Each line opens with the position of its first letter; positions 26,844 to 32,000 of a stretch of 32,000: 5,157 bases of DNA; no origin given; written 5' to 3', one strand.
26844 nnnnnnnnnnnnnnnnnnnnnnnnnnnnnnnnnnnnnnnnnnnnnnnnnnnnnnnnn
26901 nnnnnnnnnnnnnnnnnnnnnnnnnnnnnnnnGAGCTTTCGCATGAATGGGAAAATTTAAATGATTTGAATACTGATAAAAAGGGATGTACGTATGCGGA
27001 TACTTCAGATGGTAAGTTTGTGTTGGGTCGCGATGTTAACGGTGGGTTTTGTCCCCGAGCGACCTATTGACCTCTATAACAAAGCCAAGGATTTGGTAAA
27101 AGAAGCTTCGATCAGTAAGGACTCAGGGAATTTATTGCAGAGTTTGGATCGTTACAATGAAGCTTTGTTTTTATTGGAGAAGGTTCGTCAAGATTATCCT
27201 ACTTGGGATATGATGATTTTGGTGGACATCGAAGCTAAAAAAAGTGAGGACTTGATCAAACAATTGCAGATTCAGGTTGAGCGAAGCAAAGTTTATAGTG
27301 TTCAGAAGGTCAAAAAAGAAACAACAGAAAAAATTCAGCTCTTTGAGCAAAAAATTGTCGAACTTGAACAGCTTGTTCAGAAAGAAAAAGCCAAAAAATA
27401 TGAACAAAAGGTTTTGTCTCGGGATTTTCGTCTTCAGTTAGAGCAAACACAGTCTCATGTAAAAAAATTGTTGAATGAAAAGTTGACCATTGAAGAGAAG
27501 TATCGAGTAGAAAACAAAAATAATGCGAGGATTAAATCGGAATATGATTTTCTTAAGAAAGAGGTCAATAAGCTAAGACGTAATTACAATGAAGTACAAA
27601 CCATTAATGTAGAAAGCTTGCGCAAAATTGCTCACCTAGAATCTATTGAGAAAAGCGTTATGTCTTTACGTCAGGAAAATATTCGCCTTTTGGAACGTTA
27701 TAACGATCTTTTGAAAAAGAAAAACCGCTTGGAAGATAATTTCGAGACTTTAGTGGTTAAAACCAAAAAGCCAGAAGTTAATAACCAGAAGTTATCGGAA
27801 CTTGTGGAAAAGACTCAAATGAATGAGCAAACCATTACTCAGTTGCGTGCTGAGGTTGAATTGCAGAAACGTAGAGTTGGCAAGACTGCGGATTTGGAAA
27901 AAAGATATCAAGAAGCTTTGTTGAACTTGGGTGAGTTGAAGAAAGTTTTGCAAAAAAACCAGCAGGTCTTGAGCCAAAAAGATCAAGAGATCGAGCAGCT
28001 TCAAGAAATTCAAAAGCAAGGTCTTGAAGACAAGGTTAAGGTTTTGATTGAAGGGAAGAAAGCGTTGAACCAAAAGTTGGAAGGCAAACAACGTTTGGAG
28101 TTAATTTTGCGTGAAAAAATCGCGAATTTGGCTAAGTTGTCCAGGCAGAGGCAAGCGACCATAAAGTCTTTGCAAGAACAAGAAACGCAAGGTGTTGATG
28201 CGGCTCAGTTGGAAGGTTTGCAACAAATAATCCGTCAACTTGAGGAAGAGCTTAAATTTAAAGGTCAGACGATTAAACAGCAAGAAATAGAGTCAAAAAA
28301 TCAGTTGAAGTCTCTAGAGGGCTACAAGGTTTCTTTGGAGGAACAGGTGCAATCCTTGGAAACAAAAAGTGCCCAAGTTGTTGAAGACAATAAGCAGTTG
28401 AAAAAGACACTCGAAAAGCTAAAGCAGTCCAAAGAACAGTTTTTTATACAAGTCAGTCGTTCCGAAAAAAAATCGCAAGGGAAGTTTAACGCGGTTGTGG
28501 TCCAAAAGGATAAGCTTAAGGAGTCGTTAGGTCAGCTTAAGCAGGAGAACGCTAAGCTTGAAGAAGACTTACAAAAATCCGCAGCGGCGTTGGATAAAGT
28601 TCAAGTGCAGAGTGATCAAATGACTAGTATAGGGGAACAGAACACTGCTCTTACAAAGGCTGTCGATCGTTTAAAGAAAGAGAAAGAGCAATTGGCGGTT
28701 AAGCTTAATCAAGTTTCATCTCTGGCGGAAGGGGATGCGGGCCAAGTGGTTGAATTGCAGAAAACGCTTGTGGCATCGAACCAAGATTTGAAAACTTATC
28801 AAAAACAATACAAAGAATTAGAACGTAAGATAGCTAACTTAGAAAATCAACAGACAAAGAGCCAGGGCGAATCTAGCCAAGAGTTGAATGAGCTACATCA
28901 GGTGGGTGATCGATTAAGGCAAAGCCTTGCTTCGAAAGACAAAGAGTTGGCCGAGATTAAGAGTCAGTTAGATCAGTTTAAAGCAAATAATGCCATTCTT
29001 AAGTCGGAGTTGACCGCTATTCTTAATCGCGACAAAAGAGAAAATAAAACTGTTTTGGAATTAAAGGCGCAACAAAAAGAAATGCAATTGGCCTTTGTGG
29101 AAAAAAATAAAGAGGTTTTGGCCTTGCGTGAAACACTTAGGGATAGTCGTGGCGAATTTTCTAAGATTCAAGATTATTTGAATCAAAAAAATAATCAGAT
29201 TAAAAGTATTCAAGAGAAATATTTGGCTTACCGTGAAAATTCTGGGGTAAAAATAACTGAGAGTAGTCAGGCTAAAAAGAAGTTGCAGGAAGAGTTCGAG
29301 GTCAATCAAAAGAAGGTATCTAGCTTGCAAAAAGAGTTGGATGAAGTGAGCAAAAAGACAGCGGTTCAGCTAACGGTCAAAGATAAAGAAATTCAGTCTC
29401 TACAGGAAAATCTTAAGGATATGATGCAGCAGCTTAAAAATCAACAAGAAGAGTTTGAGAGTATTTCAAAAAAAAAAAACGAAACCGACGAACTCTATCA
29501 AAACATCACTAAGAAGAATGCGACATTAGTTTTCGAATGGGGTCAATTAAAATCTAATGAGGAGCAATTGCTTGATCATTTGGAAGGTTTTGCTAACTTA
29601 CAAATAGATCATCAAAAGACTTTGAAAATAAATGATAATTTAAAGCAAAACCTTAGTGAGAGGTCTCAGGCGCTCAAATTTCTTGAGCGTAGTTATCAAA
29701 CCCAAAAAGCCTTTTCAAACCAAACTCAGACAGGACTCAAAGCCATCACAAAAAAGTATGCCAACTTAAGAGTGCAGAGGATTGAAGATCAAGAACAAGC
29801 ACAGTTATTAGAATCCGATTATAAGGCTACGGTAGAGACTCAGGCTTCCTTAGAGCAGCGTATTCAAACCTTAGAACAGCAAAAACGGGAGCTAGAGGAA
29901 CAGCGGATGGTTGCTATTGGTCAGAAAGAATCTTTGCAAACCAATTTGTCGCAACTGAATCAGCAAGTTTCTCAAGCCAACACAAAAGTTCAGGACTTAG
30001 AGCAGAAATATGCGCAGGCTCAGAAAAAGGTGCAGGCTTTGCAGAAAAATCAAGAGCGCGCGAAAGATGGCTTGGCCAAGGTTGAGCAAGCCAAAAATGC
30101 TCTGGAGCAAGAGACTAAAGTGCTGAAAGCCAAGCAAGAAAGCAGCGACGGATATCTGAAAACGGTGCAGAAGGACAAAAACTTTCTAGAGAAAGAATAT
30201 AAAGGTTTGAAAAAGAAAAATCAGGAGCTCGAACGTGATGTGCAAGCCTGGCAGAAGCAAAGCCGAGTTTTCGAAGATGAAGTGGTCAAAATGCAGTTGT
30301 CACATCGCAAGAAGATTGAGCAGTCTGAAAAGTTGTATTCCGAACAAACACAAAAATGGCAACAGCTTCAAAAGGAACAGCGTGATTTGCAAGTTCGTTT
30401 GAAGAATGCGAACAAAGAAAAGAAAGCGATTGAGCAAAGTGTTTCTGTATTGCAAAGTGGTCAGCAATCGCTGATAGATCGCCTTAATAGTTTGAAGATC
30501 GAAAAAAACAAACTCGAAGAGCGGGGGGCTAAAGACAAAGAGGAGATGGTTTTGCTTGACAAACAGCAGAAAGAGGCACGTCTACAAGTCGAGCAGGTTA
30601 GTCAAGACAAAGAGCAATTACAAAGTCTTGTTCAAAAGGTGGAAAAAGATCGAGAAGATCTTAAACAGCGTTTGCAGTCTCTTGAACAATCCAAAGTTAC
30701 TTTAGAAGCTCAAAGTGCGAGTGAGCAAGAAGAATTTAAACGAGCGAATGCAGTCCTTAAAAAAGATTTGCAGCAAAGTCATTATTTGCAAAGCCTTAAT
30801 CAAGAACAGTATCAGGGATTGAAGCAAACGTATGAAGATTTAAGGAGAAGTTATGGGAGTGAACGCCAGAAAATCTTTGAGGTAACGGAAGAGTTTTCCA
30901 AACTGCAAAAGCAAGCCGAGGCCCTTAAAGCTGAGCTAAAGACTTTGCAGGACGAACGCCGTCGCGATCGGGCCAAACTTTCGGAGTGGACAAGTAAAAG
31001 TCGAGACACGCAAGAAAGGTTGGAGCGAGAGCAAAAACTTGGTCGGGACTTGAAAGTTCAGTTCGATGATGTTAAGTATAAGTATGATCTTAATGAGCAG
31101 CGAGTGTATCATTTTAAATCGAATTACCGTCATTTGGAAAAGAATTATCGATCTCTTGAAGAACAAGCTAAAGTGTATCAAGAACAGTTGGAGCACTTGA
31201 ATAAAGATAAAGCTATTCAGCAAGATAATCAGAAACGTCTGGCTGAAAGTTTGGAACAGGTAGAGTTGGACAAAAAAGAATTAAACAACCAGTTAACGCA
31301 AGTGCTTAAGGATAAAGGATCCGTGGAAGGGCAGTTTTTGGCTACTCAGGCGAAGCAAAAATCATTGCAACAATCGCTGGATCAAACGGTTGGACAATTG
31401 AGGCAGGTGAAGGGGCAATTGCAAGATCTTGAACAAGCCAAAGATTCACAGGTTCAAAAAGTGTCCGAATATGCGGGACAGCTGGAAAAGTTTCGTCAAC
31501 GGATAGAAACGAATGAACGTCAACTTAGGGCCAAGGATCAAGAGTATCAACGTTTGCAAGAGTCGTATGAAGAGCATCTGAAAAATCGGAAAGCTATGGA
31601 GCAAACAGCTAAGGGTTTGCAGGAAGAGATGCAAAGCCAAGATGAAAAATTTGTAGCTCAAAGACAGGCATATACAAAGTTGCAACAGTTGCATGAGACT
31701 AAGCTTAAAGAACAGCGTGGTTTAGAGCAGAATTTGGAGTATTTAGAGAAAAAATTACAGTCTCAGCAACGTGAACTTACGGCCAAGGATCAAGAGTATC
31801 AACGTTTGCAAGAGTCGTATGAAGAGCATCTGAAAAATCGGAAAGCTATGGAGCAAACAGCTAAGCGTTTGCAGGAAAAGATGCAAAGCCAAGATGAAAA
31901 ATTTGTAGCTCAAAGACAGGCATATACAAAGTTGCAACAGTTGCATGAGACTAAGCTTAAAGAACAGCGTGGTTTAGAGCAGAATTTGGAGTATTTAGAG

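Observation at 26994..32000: Giant membrane-anchored coiled-coil protein that is invisible in the ORF track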

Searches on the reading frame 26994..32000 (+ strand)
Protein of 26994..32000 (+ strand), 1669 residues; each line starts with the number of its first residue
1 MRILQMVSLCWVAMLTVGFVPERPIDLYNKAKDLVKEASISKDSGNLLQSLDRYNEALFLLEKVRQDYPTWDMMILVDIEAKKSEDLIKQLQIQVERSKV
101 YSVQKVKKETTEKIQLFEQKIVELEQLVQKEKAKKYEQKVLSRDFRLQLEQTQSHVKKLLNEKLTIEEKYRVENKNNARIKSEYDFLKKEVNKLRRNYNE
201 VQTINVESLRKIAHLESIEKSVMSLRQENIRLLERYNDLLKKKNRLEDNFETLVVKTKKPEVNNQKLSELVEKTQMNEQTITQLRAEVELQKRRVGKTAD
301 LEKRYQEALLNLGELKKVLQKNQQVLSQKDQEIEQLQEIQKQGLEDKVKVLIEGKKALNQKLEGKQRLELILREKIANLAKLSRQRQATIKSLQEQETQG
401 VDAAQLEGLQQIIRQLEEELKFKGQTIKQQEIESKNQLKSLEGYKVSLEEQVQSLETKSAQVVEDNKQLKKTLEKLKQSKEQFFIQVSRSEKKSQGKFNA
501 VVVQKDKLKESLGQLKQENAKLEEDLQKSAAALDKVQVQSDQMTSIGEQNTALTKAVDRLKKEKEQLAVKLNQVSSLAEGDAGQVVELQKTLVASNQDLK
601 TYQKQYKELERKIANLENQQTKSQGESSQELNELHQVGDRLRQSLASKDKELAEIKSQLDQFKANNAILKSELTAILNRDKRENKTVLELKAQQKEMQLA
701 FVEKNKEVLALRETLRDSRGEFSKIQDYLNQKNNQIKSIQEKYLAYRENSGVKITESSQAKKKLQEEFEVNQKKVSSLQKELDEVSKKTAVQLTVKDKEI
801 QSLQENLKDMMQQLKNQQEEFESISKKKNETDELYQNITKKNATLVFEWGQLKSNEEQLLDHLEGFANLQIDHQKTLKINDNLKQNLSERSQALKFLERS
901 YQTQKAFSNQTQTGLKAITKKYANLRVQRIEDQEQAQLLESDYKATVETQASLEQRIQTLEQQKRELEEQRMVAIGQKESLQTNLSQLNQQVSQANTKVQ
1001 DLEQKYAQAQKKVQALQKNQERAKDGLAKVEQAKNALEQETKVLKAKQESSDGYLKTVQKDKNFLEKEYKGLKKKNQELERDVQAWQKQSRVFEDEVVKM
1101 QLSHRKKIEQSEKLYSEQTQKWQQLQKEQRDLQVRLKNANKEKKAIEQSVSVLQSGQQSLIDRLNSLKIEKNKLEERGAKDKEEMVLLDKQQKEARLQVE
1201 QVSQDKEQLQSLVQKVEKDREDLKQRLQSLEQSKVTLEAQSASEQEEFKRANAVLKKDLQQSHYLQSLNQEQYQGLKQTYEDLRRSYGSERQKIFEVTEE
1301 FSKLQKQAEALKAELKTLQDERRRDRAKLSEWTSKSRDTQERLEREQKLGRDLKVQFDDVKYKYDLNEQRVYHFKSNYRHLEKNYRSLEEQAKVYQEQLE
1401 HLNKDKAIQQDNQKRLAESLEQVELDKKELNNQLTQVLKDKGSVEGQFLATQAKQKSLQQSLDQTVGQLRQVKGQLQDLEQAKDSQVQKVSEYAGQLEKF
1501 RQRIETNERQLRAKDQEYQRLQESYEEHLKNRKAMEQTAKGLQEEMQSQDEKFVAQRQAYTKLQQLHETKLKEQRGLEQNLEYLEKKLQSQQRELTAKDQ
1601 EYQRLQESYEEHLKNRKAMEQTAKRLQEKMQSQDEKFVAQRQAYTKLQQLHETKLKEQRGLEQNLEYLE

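Call 5: search_protein_families(library=pfam, proteins=[window:26994-32000:+], max_evalue=0.1)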
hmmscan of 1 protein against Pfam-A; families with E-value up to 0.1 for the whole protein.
window:26994-32000:+ (1669 aa): 0 families

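Call 8: find_homologous_proteins(query=window:26994-32000:+)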
Query window:26994-32000:+: 8000 candidates shared short words with the query, none scored E <= 0.001.

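Call 10: find_related_loci(query=window:26994-32000:+, collection=genome_contigs, flank=10000)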
Query window:26994-32000:+ (1669 aa) in genome_contigs; peptide patterns used: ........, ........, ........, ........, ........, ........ (x = any residue, [..] = any of these).
65 stretches matched a pattern, but none encodes a relative of the query by tblastn (E <= 1e-3).

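Call 21: search_protein_families(library=ncbifam, proteins=[window:26994-32000:+], max_evalue=0.01)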
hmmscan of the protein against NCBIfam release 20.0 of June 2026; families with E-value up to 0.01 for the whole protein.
window:26994-32000:+ (1669 aa): 4 families
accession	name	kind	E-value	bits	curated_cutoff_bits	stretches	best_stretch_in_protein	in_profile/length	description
TIGR02168.1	SMC_prok_B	equivalog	3.8e-26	91.2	567.35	6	1240-1484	250-494/1181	chromosome segregation protein SMC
TIGR02169.1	SMC_prok_A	equivalog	2.2e-15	55.5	729.4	4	1055-1348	201-491/1165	chromosome segregation protein SMC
NF045487.1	ASRP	equivalog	4.2e-11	42.2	300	4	721-1084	119-470/593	archaea-specific SMC-related protein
TIGR04523.1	Mplasa_alph_rch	subfamily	6e-11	41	270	2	980-1191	339-553/745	helix-rich protein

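Call 30: find_related_loci(query=window:26994-32000:+, collection=metagenome_contigs, flank=10000)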
Query window:26994-32000:+ (1669 aa) in metagenome_contigs; peptide patterns used: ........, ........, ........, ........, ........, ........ (x = any residue, [..] = any of these).
89 stretches matched a pattern, but none encodes a relative of the query by tblastn (E <= 1e-3).

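Call 45: search_solved_structures(query=window:26994-32000:+, max_evalue=0.001)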
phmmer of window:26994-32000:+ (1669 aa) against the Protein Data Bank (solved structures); distinct sequences matched with E-value up to 0.001: 0.

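Call 74: search_protein_families(library=phrogs, proteins=[window:26994-32000:+], max_evalue=0.001)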
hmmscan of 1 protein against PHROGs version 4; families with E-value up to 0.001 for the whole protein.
window:26994-32000:+ (1669 aa): 0 families

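Call 75: search_protein_families(library=padloc, proteins=[window:26994-32000:+], max_evalue=0.001)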
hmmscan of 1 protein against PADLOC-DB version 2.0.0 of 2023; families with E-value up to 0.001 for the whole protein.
window:26994-32000:+ (1669 aa): 0 families

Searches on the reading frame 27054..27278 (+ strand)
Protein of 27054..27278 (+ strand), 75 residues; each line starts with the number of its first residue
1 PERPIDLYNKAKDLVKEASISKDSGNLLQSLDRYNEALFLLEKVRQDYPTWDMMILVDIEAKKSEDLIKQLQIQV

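Call 36: find_homologous_proteins(query=A2, max_evalue=0.01)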
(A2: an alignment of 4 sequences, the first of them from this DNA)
Query A2 (4 sequences): 42 candidates shared short words with the query, none scored E <= 0.01.

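Call 37: find_related_loci(query=A2, collection=metagenome_contigs, flank=10000)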
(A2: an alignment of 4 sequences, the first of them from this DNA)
Query A2 (75 aa) in metagenome_contigs; peptide patterns used: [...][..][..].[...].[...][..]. (x = any residue, [..] = any of these).
31 stretches matched a pattern; 1 encode a relative of the query (tblastn E <= 1e-3); 1 distinct loci.
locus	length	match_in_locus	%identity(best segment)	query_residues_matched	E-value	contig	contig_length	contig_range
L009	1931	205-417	38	2-72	2e-12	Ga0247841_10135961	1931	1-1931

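Call 46: search_solved_structures(query=A2, max_evalue=10)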
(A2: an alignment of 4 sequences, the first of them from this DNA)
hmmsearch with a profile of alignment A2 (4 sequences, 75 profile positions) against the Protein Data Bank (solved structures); distinct sequences matched with E-value up to 10: 78 (the best 60 are shown).
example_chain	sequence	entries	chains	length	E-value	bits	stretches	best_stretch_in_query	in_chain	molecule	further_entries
9qhb_A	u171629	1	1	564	5e-12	49.1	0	19-40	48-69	Engineered tetratricopeptide repeat protein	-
7obi_A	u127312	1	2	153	7.3e-09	39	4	11-40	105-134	CTPR-rv4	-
9qhc_A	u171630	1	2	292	3.5e-08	36.8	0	19-40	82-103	Engineered tetratricopeptide repeat protein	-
8bu0_A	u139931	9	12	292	3.9e-08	36.7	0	19-40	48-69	Consensus tetratricopeptide repeat protein | Crystal structure of an 8-repeat consensus TPR superhelix with Zinc. | Monomer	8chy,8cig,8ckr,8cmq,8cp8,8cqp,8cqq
9gzg_A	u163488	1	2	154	4.5e-06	30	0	18-40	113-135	Engineered CTPR protein with glutamic acids for conductivity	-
3kd7_A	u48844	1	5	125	5.8e-06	29.7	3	9-40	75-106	CTPR390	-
8ch0_A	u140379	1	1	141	3.5e-05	27.2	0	19-40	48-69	Consensus tetratricopeptide repeat protein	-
2fo7_A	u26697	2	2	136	3.8e-05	27.1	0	19-40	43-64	SYNTHETIC CONSENSUS TPR PROTEIN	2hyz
1na0_A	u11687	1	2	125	0.00069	23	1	10-40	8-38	designed protein CTPR3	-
2wqh_A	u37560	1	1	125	0.0021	21.5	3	10-40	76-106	CTPR3Y3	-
6vfh_A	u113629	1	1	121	0.0024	21.3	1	16-40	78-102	T33_dn10A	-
6vl6_A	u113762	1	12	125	0.0031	20.9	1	11-40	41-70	T33_dn2A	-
6vfi_B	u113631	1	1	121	0.0032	20.9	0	16-40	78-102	O43_dn18B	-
2avp_A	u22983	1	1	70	0.0036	20.8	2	18-40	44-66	synthetic consensus TPR protein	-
2lni_A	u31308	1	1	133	0.0061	20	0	14-39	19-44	Stress-induced-phosphoprotein 1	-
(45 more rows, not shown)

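Call 61: find_related_loci(query=A2, collection=viral_contigs, flank=10000)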
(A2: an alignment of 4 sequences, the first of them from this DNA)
Query A2 (75 aa) in viral_contigs; peptide patterns used: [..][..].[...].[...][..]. (x = any residue, [..] = any of these).
10 stretches matched a pattern, but none encodes a relative of the query by tblastn (E <= 1e-3).
